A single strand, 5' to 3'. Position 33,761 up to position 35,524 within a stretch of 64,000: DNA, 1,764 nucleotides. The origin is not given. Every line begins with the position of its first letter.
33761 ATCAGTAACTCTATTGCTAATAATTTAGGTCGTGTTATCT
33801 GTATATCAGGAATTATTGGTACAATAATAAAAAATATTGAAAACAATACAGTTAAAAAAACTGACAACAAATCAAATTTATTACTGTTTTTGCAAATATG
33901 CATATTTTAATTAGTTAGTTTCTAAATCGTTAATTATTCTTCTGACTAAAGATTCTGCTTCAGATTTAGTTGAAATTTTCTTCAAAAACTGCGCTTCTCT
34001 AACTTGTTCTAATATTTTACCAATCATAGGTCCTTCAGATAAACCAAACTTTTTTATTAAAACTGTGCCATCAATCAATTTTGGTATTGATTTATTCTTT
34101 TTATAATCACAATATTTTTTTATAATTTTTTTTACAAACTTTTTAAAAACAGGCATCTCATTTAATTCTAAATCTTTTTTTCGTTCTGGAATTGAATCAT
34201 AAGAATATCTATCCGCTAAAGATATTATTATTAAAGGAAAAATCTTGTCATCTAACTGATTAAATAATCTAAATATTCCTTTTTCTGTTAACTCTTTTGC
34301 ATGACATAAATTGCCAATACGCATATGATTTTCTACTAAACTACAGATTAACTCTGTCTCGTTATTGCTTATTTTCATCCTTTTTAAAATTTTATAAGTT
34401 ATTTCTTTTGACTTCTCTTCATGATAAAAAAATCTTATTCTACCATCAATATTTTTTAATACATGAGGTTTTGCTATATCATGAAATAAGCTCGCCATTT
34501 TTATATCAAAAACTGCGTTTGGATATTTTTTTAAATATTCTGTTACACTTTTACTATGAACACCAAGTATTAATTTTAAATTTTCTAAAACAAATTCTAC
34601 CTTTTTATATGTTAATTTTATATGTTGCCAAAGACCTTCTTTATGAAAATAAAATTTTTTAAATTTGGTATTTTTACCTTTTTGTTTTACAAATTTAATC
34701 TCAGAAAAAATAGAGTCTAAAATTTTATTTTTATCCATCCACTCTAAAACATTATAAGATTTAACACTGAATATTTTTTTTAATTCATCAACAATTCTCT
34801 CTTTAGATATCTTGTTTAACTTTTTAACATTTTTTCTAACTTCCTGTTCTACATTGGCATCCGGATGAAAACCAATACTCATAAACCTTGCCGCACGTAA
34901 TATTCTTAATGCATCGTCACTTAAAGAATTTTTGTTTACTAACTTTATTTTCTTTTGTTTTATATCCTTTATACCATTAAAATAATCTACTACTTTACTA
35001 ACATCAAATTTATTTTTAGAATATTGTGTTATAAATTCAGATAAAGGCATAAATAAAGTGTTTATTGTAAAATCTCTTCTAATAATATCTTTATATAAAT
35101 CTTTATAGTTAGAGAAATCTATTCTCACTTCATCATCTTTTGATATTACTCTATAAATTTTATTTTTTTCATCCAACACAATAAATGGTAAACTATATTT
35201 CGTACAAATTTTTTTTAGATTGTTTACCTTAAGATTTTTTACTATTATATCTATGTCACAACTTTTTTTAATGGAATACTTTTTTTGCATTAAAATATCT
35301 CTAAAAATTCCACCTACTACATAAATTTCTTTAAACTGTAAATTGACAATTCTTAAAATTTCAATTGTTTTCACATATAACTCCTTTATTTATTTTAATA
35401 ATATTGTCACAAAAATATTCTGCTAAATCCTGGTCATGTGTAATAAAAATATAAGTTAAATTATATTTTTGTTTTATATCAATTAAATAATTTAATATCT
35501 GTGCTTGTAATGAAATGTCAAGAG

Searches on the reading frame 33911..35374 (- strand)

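Call 74: search_protein_families(library=pfam, proteins=[window:33911-35374:-], max_evalue=0.00001)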
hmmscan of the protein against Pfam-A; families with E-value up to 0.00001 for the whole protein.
window:33911-35374:- (487 aa): 4 families
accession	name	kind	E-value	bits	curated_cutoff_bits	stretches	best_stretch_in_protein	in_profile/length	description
PF01743.26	PolyA_pol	-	2.9e-14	53.9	23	1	17-143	1-125/126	Poly A polymerase head domain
PF12627.12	PolyA_pol_RNAbd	-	1.2e-09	38.2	22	1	168-226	1-60/64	Probable RNA and SrmB- binding site of polymerase A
PF01966.28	HD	-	1.3e-08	35.6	22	1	273-392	4-115/116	HD domain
PF13735.12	tRNA_NucTran2_2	-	9e-07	29.4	27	0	433-473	103-144/149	tRNA nucleotidyltransferase domain 2 putative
